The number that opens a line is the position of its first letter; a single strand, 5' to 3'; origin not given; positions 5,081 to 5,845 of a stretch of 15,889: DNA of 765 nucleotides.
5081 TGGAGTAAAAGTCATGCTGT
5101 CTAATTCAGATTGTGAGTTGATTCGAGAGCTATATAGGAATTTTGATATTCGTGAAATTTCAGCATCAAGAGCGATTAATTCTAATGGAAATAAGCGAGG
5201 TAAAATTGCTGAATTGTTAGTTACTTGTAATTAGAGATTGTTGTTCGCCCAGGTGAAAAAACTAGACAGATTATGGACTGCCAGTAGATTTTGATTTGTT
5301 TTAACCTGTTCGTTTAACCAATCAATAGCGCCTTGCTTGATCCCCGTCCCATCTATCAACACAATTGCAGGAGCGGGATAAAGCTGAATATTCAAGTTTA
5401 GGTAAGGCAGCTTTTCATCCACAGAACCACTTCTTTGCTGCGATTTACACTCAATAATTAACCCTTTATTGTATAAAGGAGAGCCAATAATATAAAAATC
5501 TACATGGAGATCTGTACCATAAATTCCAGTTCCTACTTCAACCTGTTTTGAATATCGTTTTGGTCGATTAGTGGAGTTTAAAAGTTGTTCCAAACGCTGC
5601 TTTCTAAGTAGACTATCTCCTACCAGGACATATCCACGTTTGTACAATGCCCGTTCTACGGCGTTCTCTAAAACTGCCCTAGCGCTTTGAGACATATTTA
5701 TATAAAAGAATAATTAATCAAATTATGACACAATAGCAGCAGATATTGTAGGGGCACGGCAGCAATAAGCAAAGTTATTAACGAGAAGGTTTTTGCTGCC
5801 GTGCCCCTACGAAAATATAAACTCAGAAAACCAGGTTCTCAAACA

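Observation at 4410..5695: Compact Dam-family methyltransferase plus 154-aa PD-(D/E)XK nuclease: candidate type II R-M module on an AT-rich, HIP1-free islet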

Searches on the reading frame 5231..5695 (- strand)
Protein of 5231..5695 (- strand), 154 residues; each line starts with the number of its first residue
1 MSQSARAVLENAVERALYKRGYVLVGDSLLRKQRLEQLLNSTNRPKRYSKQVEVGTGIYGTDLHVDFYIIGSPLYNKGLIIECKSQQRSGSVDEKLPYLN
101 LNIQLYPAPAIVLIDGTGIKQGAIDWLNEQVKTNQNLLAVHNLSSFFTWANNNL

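Call 3: search_protein_families(library=pfam, proteins=[window:5231-5695:-], max_evalue=1)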
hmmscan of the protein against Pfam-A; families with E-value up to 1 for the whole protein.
window:5231-5695:- (154 aa): 2 families
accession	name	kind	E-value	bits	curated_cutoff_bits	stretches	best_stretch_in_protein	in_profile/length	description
PF20472.4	PDDEXK_11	-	2e-43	148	23.7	1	3-153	3-144/145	PD-(D/E)XK nuclease superfamily domain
PF04471.18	Mrr_cat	-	0.2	12.2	21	1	33-94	7-63/115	Restriction endonuclease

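Call 4: search_protein_families(library=ncbifam, proteins=[window:5231-5695:-], max_evalue=1)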
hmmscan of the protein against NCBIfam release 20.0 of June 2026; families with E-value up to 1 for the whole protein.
window:5231-5695:- (154 aa): 0 families

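Call 9: search_solved_structures(query=window:5231-5695:-, max_evalue=10, show_alignments=2)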
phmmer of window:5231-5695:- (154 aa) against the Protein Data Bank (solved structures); distinct sequences matched with E-value up to 10: 2.
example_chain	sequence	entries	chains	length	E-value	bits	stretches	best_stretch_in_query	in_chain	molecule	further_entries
7tbi_O1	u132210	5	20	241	0.77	13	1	14-55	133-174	Nup49 | NUP54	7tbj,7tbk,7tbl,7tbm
5cws_E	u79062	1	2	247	0.8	12.9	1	14-55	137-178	Nucleoporin NUP57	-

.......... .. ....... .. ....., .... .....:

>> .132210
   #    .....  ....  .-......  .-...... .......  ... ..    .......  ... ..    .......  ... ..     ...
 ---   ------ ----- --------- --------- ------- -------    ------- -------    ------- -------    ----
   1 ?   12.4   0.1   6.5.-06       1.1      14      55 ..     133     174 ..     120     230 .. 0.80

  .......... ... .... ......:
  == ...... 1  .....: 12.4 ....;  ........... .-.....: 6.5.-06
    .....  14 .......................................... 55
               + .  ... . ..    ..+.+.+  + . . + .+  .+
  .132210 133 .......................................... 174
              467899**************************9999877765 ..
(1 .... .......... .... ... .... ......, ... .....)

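Call 10: find_homologous_proteins(query=window:5231-5695:-)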
Query window:5231-5695:- (154 aa): 124 proteins with E <= 0.001 among 193 candidates; the best 120 are listed.
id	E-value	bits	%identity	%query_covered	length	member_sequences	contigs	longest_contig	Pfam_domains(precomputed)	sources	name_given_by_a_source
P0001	7.6e-96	336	100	100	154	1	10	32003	PF20472.5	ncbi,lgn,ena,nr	ncbi:MAG TPA: hypothetical protein DDW76_26310 [Cyanobacteria bacterium UBA11369]|nr:hypothetical pr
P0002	1.1e-84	300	90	100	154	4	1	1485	PF20472.5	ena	-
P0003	1.0e-57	212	65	100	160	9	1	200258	PF20472.5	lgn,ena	-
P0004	1.3e-57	212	66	100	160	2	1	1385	PF20472.5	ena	-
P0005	2.4e-57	211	66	100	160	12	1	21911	PF20472.5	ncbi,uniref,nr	ncbi:PD-(D/E)XK nuclease superfamily protein [Microseira wollei]|uniref:PD-(D/E)XK nuclease domain-c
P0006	8.9e-57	209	67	100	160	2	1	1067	PF20472.5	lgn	-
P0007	1.3e-56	209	65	100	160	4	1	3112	PF20472.5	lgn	-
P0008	4.9e-56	207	64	100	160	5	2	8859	PF20472.5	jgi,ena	jgi:hypothetical protein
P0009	6.8e-56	206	64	100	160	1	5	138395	PF20472.5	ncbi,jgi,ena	jgi:hypothetical protein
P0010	1.2e-55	205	64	100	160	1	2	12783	PF20472.5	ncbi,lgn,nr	ncbi:MAG: hypothetical protein HC862_27565 [Scytonema sp. RU_4_4]|nr:hypothetical protein [Scytonema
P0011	2.4e-55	204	66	100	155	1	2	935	PF20472.5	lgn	-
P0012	4.1e-55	204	66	100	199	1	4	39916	PF20472.5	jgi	-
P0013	2.9e-54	201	66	100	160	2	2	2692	PF20472.5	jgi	jgi:hypothetical protein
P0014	3.4e-54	201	63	100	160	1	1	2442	PF20472.5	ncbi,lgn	ncbi:MAG: PD-(D/E)XK nuclease superfamily protein [Brasilonema sp.]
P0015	7.2e-54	200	62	100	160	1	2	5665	PF20472.5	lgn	-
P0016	1.7e-53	198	64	100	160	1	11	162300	PF20472.5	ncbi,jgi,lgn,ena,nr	ncbi:MAG: PD-(D/E)XK nuclease superfamily protein [bacterium]|nr:PD-(D/E)XK nuclease superfamily pro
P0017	4.5e-53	197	63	100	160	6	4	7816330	PF20472.5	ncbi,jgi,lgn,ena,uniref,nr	ncbi:MAG: hypothetical protein KME49_32845 [Brasilonema octagenarum HA4186-MV1]|jgi:hypothetical pro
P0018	4.6e-53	197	62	100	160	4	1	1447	PF20472.5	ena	-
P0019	5.5e-53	197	63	100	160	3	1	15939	PF20472.5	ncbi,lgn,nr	ncbi:MAG TPA: hypothetical protein DEV81_00020 [Cyanobacteria bacterium UBA11049]|nr:hypothetical pr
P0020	6.6e-53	197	62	100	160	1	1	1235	PF20472.5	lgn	-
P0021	1.0e-52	196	64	100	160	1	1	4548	PF20472.5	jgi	jgi:hypothetical protein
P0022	1.8e-52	195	63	100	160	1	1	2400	PF20472.5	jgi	jgi:hypothetical protein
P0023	1.9e-52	195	64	100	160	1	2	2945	PF20472.5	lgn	-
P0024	2.0e-52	195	63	100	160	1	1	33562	PF20472.5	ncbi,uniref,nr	ncbi:PD-(D/E)XK nuclease superfamily protein [Cylindrospermum sp. FACHB-282]|uniref:PD-(D/E)XK nucle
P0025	2.4e-52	195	62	99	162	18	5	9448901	PF20472.5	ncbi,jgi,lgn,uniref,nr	ncbi:hypothetical protein NIES4073_60480 [Kalymmatonema gypsitolerans NIES-4073]|jgi:hypothetical pr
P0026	2.5e-52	195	61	100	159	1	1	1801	PF20472.5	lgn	-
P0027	4.5e-52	194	61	100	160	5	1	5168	PF20472.5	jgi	-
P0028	5.1e-52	194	64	100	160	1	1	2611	PF20472.5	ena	-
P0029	5.1e-52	194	64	100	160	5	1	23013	PF20472.5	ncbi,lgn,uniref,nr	ncbi:PD-(D/E)XK nuclease superfamily protein [Anabaena catenula]|uniref:PD-(D/E)XK nuclease domain-c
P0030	5.1e-52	194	62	99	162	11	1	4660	PF20472.5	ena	-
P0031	6.4e-52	193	63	100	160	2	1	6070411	PF20472.5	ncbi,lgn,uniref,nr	ncbi:PD-(D/E)XK nuclease superfamily protein [Mastigocladopsis repens]|uniref:PD-(D/E)XK nuclease su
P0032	9.1e-52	193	62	100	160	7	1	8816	PF20472.5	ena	-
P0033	9.2e-52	193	63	100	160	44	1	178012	PF20472.5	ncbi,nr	ncbi:hypothetical protein H6G91_06950 [Nostoc muscorum FACHB-395]|nr:hypothetical protein [Desmonost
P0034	9.9e-52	193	64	100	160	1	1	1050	PF20472.5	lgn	-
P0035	1.6e-51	192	62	100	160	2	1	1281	PF20472.5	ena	-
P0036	1.8e-51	192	64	100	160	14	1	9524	PF20472.5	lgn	-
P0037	3.4e-51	191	61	100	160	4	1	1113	PF20472.5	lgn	-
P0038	5.3e-51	190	62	100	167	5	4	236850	PF20472.5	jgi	jgi:hypothetical protein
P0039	6.2e-51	190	61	100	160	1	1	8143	PF20472.5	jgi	jgi:hypothetical protein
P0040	1.3e-50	189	63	100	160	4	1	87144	PF20472.5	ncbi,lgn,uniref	ncbi:PD-(D/E)XK nuclease superfamily protein [Nostoc sp.]|uniref:PD-(D/E)XK nuclease superfamily pro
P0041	1.4e-50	189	62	100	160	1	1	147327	PF20472.5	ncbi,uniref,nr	ncbi:hypothetical protein I8748_10470 [Nostoc sp. CENA67]|uniref:PD-(D/E)XK nuclease domain-containi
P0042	1.7e-50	189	62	100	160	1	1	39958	PF20472.5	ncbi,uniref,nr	ncbi:PD-(D/E)XK nuclease superfamily protein [Kamptonema sp. UHCC 0994]|uniref:PD-(D/E)XK nuclease s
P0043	4.1e-50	187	60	100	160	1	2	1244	PF20472.5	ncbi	-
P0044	5.6e-50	187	62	100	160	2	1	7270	PF20472.5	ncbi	-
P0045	6.3e-50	187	63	100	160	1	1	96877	PF20472.5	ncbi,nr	ncbi:PD-(D/E)XK nuclease superfamily protein [Halotia wernerae UHCC 0503]|nr:PD-(D/E)XK nuclease sup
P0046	8.0e-50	187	60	100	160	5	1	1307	PF20472.5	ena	-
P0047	1.1e-49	186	58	100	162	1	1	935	PF20472.5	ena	-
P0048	1.1e-49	186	59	100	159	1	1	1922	PF20472.5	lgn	-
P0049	1.3e-49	186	61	100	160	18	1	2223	PF20472.5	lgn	-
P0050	1.4e-49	186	63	95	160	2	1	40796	PF20472.5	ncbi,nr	ncbi:MAG: hypothetical protein EAZ77_03180 [Nostocales cyanobacterium]|nr:MAG: hypothetical protein 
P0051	1.4e-49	186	59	100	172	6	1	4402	PF20472.5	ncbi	-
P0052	1.5e-49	186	58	100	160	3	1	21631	PF20472.5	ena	-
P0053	1.5e-49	186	59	100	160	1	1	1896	PF20472.5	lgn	-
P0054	2.0e-49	185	58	100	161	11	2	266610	PF20472.5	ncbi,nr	ncbi:hypothetical protein NDA00_03620 [Funiculus sociatus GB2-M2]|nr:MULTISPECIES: PD-(D/E)XK nuclea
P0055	2.4e-49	185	60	100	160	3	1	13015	PF20472.5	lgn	-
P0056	2.6e-49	185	59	100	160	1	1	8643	PF20472.5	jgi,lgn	-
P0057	3.1e-49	185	62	100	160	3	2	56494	PF20472.5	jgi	jgi:hypothetical protein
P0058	3.5e-49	184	61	100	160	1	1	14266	PF20472.5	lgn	-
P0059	4.2e-49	184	61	100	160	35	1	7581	PF20472.5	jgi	jgi:hypothetical protein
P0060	4.4e-49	184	59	100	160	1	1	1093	PF20472.5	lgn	-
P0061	4.5e-49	184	60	99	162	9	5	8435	PF20472.5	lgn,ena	-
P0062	5.1e-49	184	58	100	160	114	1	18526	PF20472.5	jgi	jgi:hypothetical protein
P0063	5.6e-49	184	59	100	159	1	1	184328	PF20472.5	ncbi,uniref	ncbi:PD-(D/E)XK nuclease superfamily protein [Anabaena sp. WFMT]|uniref:PD-(D/E)XK nuclease superfam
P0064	7.2e-49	183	60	100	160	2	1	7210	PF20472.5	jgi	jgi:hypothetical protein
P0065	1.0e-48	183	59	100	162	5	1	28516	PF20472.5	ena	-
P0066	1.1e-48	183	62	97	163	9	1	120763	PF20472.5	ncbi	-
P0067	1.4e-48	183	59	100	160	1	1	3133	PF20472.5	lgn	-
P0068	1.6e-48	182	60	99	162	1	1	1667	PF20472.5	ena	-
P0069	1.8e-48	182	59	100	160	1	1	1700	PF20472.5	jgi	-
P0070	2.0e-48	182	59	100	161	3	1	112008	PF20472.5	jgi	jgi:hypothetical protein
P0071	2.1e-48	182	60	95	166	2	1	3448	PF20472.5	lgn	-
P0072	2.1e-48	182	61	100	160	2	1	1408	PF20472.5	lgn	-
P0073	2.7e-48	182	58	100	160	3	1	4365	PF20472.5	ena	-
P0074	5.1e-48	181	59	99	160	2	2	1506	PF20472.5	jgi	jgi:hypothetical protein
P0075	5.3e-48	181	59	100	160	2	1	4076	PF20472.5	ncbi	ncbi:MAG TPA: PD-(D/E)XK nuclease superfamily protein [Coleofasciculaceae cyanobacterium]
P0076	7.0e-48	180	58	100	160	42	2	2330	PF20472.5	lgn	-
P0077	7.5e-48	180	61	100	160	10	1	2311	PF20472.5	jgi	jgi:hypothetical protein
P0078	9.0e-48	180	59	100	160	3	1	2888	PF20472.5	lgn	-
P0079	9.4e-48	180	59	100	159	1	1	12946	PF20472.5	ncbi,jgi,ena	-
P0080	1.3e-47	179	59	100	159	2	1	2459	PF20472.5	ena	-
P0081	1.4e-47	179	59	100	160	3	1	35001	PF20472.5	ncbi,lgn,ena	-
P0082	1.6e-47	179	59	100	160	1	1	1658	PF20472.5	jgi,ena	jgi:hypothetical protein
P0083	2.0e-47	179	60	100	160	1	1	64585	PF20472.5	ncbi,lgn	ncbi:MAG TPA: PD-(D/E)XK nuclease superfamily protein [Leptolyngbyaceae cyanobacterium]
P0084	2.8e-47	178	61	100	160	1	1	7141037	PF20472.5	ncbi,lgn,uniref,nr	ncbi:PD-(D/E)XK nuclease superfamily protein [Nostoc sp. MS1]|uniref:PD-(D/E)XK nuclease superfamily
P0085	3.3e-47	178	57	100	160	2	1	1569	PF20472.5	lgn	-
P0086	3.9e-47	178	58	100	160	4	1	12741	PF20472.5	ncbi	-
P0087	4.5e-47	178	58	100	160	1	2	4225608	PF20472.5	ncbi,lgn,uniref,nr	ncbi:PD-(D/E)XK nuclease superfamily protein [Synechocystis sp. PCC 7509]|uniref:PD-(D/E)XK nuclease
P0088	1.5e-46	176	56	100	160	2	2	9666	PF20472.5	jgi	jgi:hypothetical protein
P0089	1.6e-46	176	60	100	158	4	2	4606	PF20472.5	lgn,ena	-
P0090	1.8e-46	176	58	100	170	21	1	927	PF20472.5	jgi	jgi:hypothetical protein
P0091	2.0e-46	176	57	100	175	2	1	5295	PF20472.5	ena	-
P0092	2.1e-46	175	57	99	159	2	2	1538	PF20472.5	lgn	-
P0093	4.4e-46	174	59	95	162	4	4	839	PF20472.5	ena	-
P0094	7.1e-46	174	56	100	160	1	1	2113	PF20472.5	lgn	-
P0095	7.7e-46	174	58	100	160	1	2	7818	PF20472.5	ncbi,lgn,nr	ncbi:MAG: PD-(D/E)XK nuclease superfamily protein [Oscillatoria sp. PMC 1068.18]|nr:PD-(D/E)XK nucle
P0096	1.7e-45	172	56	100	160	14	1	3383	PF20472.5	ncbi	-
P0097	1.9e-45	172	54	100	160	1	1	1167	PF20472.5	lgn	-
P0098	2.7e-45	172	68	78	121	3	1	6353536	PF20472.5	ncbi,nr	ncbi:hypothetical protein M5J74_08140 [Chroococcidiopsis sp. CCNUC1]|nr:PD-(D/E)XK nuclease superfam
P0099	5.5e-45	171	56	100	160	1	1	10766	PF20472.5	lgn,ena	-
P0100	6.4e-45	171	56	100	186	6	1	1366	PF20472.5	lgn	-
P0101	6.9e-45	171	55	100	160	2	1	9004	PF20472.5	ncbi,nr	ncbi:MAG: hypothetical protein LDL41_04765 [Coleofasciculus sp. S288]|nr:hypothetical protein [Coleo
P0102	3.7e-44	168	58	100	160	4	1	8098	PF20472.5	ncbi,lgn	ncbi:MAG TPA: PD-(D/E)XK nuclease superfamily protein [Coleofasciculaceae cyanobacterium]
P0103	8.5e-44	167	56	100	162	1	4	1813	PF20472.5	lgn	-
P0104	8.5e-44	167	57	96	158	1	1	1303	PF20472.5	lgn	-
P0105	8.7e-44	167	56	100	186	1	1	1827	PF20472.5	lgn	-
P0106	8.8e-44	167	56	100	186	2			PF20472.5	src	-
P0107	1.5e-42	163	55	99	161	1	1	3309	PF20472.5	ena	-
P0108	2.2e-42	162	53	100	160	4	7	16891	PF20472.5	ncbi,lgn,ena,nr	ncbi:MAG TPA: hypothetical protein DCL61_08910 [Cyanobacteria bacterium UBA12227]|nr:hypothetical pr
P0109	3.4e-42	162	62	82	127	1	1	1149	PF20472.5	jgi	jgi:hypothetical protein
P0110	4.0e-40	155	51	100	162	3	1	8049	PF20472.5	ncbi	-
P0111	9.2e-39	151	53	95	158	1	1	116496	PF20472.5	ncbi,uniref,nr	ncbi:hypothetical protein A0J48_001515 [Sphaerospermopsis aphanizomenoides BCCUSP55]|uniref:PD-(D/E)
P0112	1.5e-38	150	60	85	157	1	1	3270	PF20472.5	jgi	jgi:hypothetical protein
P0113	5.3e-38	148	68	68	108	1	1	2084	PF20472.5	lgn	-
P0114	4.5e-36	142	48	100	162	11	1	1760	PF20472.5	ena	-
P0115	7.5e-36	141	53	100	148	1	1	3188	PF20472.5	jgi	-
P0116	1.7e-28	117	69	58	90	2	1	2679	PF20472.5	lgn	-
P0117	2.3e-21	94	42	94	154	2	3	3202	PF20472.5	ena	-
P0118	2.5e-20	91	40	94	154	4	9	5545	PF20472.5,PF09572.18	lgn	-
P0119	8.5e-19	86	47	66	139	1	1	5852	PF20472.5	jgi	jgi:hypothetical protein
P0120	4.7e-17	80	45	68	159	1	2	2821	PF20472.5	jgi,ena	jgi:hypothetical protein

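Call 12: find_related_loci(query=A1, collection=genome_contigs, flank=6000)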
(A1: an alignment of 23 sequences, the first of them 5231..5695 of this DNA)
Query A1 (154 aa) in genome_contigs; peptide patterns used: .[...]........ (x = any residue, [..] = any of these).
600 stretches matched a pattern (row limit reached: there are more); 260 encode a relative of the query (tblastn E <= 1e-3); the best 80 are kept; 80 distinct loci.
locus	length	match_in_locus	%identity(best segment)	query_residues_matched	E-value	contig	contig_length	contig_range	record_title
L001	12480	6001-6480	67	1-154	1e-65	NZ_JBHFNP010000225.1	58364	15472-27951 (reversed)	Microseira sp. BLCC-F43 bin1.fa-225, whole genome shotgun sequence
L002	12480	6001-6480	65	1-154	2e-64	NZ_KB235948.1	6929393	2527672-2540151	Oscillatoria sp. PCC 10802 Osc10802DRAFT_Contig7.7, whole genome shotgun sequence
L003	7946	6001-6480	65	1-154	2e-63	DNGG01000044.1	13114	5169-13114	MAG TPA_asm: Cyanobacteria bacterium UBA11372 contig_7422, whole genome shotgun sequence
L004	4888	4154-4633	64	1-154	7e-63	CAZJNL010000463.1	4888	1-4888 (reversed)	MAG TPA_asm: uncultured Oscillatoria sp. isolate SRP220891_co5_255 genome assembly, contig: NODE_17387_length_4888_cov_5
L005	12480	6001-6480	63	1-154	3e-62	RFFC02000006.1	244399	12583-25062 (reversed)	MAG: Hormoscilla sp. GUM202 Ga0207354_106, whole genome shotgun sequence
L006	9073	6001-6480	64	1-154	4e-61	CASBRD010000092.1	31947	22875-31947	MAG: uncultured cyanobacterium isolate PMM_0008 genome assembly, contig: PMM_0008_000000000092, whole genome shotgun seq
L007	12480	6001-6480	63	1-154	8e-61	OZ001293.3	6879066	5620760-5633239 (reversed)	MAG: uncultured Hormoscilla sp. isolate 8e647e88-4706-4a17-b8b9-b52c092b67df genome assembly, chromosome: 1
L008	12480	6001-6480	63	1-154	2e-58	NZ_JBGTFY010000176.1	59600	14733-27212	MAG: Nostoc sp. isolate JTS-RE202 k141_1182929, whole genome shotgun sequence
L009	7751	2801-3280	63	1-154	3e-58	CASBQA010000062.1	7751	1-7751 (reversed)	MAG: uncultured cyanobacterium isolate PMM_0069 genome assembly, contig: PMM_0069_000000000062, whole genome shotgun seq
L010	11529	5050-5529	62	1-154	7e-58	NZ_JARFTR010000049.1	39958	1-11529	Kamptonema sp. UHCC 0994 NODE_45_length_39958_cov_15.455474, whole genome shotgun sequence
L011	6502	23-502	59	1-154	2e-57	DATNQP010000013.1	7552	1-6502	MAG TPA_asm: Leptolyngbyaceae cyanobacterium isolate SMAG_U16510 k141_1149478, whole genome shotgun sequence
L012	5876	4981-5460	62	1-154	3e-57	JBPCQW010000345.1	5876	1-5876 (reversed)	MAG: Hassallia sp. isolate TH_ant_mag_218 k127_2057898, whole genome shotgun sequence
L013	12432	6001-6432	66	8-150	8e-57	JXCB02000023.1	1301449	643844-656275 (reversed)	Tolypothrix campylonemoides VB511288 scaffold_002, whole genome shotgun sequence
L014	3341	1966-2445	58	1-154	6e-56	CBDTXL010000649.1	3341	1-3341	MAG TPA_asm: uncultured bacterium isolate ERR2431955_maxbin2_4 genome assembly, contig: ERZ23878311.34760, whole genome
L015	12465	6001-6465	61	2-150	1e-55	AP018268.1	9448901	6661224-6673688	Scytonema sp. NIES-4073 DNA, nearly complete genome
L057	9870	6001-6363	67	33-154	4e-47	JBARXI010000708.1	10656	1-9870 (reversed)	MAG: Microcoleaceae cyanobacterium isolate MFD12174_ilm_asm_bin4 k127_35466, whole genome shotgun sequence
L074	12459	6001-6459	53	1-151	8e-46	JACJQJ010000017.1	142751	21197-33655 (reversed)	Nostoc linckia FACHB-104 contig17, whole genome shotgun sequence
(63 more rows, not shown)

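Call 13: search_protein_families(library=pfam, alignment_id=A1, max_evalue=10)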
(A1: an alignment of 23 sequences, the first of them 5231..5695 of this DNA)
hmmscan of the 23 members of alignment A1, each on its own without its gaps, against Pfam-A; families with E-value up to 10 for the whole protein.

A. member 1, window:5231-5695:- (154 aa): 2 families
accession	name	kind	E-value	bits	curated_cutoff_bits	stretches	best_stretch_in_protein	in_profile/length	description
PF20472.4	PDDEXK_11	-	2e-43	148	23.7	1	3-153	3-144/145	PD-(D/E)XK nuclease superfamily domain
PF04471.18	Mrr_cat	-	0.2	12.2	21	1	33-94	7-63/115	Restriction endonuclease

B. families by the number of members that match (of 23 scanned): 10 families
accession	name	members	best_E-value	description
PF20472.4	PDDEXK_11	23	7.9e-50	PD-(D/E)XK nuclease superfamily domain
PF04556.18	DpnII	3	0.032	DpnII restriction endonuclease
PF19121.6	DUF5805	2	0.027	Family of unknown function (DUF5805)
PF09572.16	RE_XamI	2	0.066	XamI restriction endonuclease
PF24608.2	PDDEXK_15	2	0.097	Phage putative PDDEXK endonuclease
PF13623.11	SurA_N_2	1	0.019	SurA-like N-terminal domain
PF07801.16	DUF1647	1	0.031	Protein of unknown function (DUF1647)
PF03339.19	Pox_L3_FP4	1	0.084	Poxvirus L3/FP4 protein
PF24467.1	ARM_FBXO47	1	0.19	FBXO47, ARM repeats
PF04471.18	Mrr_cat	1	0.2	Restriction endonuclease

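Call 18: search_protein_families(library=padloc, proteins=[window:5231-5695:-], max_evalue=1)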
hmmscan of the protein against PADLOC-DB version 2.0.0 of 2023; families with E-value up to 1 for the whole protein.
window:5231-5695:- (154 aa): 0 families

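Call 25: predict_structure(alignment_id=A1)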
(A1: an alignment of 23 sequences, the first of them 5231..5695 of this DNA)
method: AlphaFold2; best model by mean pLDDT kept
length: 154 residues; sequences in the alignment: 23
mean_pLDDT: 91.1   pTM: 0.88
mean pLDDT of the five models: 91.1, 91.0, 90.4, 88.0, 86.7
residues with pLDDT >= 90: 122; 70-90: 22; 50-70: 8; < 50: 2
segments of 3 or more residues with pLDDT < 50: none
pLDDT, mean of each block of 10 residues (from residue 1): 71 96 96 95 94 95 96 91 77 83 97 87 94 98 96 92
secondary structure, 60 per line:
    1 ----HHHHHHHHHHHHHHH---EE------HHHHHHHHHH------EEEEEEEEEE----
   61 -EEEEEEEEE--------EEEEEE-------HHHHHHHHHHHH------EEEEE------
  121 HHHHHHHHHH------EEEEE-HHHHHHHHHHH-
elements in order: H5-19 H31-40 E47-56 E62-70 E79-84 H92-103 E110-114 H121-130 E137-141 H143-153

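Call 27: search_protein_representatives(alignment_id=A1)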
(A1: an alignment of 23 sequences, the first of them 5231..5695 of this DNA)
Query: 23 sequences, 160 profile positions. Proteins with E-value up to 0.001 (for the whole library): 1219; up to 1e-10: 684; up to 1e-30: 60. The best 150 are listed.
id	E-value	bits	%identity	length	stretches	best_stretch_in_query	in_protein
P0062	2.3e-74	264.8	-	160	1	1-160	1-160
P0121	2.1e-67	242.1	-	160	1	1-159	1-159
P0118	4.1e-52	192.4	-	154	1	1-158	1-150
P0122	7.0e-50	185.2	-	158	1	5-160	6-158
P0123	2.8e-48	180.0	-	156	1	1-158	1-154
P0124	4.1e-48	179.4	-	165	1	1-160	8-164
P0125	1.0e-42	161.9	-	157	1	1-159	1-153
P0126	1.1e-42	161.8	-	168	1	2-159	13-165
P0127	5.9e-42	159.4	-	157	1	4-157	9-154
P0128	7.7e-42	159.1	-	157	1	2-158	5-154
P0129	9.7e-41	155.5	-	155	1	2-159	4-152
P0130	2.3e-40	154.2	-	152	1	3-159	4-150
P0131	2.9e-40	153.9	-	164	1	3-159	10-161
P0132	3.8e-40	153.6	-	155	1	1-159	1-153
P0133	7.5e-40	152.6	-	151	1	2-159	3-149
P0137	1.1e-38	148.8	-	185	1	3-159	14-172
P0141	1.9e-38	148.0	-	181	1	3-159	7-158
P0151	1.0e-35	139.1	-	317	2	53-159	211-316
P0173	1.1e-31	126.1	-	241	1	3-160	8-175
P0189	1.1e-29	119.5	-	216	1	3-157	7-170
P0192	2.3e-29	118.5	-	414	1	54-158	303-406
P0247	1.9e-25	105.8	-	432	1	3-156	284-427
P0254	3.9e-25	104.8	-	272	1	53-160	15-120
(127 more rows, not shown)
